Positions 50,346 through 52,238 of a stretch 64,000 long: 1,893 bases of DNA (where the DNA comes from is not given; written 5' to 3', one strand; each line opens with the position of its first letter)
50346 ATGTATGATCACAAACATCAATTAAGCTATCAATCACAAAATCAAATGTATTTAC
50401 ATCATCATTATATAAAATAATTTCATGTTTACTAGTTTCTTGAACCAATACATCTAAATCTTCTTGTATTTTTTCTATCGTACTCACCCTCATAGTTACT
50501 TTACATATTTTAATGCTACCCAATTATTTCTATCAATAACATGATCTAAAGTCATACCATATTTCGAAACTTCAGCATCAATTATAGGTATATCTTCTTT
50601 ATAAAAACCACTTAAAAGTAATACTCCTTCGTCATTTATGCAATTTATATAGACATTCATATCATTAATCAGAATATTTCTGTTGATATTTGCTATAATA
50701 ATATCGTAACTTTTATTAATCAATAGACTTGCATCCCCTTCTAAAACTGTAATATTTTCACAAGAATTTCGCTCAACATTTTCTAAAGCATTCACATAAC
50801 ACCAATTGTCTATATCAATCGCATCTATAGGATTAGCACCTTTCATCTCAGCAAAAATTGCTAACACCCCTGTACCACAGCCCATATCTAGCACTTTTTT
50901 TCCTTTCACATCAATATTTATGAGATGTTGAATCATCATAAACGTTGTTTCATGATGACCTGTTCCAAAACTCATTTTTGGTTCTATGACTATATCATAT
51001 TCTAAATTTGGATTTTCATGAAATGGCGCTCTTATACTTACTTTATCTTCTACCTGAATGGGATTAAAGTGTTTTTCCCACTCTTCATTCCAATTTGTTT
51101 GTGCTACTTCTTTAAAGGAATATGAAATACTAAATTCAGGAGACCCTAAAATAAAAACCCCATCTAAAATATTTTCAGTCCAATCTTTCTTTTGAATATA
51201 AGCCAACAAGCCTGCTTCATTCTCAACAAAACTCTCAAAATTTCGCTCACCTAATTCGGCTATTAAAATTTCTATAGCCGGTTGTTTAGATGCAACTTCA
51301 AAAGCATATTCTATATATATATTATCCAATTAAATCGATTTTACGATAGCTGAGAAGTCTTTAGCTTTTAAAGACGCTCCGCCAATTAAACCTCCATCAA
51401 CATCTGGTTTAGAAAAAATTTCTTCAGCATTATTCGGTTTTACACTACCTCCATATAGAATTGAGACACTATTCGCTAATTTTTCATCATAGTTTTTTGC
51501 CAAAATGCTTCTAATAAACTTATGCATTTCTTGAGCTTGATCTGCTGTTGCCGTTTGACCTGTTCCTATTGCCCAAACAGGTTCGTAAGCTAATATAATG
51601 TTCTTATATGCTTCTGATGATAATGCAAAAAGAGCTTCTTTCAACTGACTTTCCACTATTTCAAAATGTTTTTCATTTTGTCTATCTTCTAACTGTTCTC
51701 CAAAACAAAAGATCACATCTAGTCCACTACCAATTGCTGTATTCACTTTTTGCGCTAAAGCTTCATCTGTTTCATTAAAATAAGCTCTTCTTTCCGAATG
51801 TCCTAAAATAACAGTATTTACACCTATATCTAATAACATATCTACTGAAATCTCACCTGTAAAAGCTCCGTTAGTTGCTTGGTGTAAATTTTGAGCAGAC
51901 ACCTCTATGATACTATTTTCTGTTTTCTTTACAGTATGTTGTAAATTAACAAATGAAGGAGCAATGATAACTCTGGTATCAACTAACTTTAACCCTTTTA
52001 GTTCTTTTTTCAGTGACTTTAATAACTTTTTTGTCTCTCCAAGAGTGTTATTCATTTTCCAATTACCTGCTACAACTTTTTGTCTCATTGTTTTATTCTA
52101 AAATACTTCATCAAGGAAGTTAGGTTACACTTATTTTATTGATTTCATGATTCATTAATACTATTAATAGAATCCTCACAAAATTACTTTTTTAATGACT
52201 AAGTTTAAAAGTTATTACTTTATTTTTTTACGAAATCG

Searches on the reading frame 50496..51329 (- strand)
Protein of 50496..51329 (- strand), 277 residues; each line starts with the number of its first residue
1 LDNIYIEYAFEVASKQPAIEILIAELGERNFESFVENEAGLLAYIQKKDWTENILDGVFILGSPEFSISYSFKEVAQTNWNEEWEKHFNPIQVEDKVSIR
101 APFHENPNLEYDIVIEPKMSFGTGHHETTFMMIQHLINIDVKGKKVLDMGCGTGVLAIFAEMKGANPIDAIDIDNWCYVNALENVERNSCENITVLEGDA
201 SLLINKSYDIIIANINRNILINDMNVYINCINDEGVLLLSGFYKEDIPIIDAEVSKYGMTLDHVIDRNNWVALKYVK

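Call 12: search_protein_families(library=pfam, proteins=[window:50496-51329:-])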
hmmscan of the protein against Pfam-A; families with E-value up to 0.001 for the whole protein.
window:50496-51329:- (277 aa): 8 families
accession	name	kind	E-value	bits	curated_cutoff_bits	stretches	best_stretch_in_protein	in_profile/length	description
PF06325.19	PrmA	-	3.9e-47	161.6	22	1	36-275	53-293/296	Ribosomal protein L11 methyltransferase (PrmA)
PF05175.20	MTS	-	4.7e-11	43.1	23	1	129-214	20-105/170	Methyltransferase small domain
PF13847.12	Methyltransf_31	-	2.2e-07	31.1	27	1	142-214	3-81/145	Methyltransferase domain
PF13649.12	Methyltransf_25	-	3.1e-07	31.4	27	1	146-215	1-72/97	Methyltransferase domain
PF01135.25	PCMT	-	6.2e-06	26.6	20.3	1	131-201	64-134/210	Protein-L-isoaspartate(D-aspartate) O-methyltransferase (PCMT)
PF13489.12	Methyltransf_23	-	3.4e-05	24.1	27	1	139-213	19-87/164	Methyltransferase domain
PF03602.21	Cons_hypoth95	-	4.4e-05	23.7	24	1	127-206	30-106/182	Conserved hypothetical protein 95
PF03848.20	TehB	-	0.00021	21.2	20.4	1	141-215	29-103/193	Tellurite resistance protein TehB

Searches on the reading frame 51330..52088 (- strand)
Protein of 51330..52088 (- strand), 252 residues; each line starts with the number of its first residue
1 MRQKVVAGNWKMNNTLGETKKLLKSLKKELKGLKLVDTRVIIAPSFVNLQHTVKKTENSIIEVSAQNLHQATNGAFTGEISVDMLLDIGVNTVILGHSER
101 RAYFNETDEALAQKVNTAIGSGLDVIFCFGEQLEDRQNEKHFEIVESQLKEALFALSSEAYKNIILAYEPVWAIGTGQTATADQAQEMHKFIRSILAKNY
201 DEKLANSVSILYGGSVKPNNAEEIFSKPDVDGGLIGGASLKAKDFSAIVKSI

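Call 13: find_encoding_contigs(protein=window:51330-52088:-, flank=10000, max_places=10)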
Protein window:51330-52088:- (252 aa): 1 contig read that carries it; 1 place shown.
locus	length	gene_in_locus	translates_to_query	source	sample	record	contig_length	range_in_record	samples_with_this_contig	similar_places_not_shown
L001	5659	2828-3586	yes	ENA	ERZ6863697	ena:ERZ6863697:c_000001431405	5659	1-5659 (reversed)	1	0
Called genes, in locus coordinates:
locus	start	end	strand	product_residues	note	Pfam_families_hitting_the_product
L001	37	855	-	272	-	PF00215:OMPdecase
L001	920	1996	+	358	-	PF19300:BPD_transp_1_N, PF00528:BPD_transp_1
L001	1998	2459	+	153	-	PF13905:Thioredoxin_8 (weak)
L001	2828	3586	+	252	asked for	PF00121:TIM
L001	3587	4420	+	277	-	PF06325:PrmA, PF01135:PCMT (weak), PF05175:MTS, PF13649:Methyltransf_25 (weak), PF13847:Methyltransf_31 (weak)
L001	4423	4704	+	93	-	PF02617:ClpS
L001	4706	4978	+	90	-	-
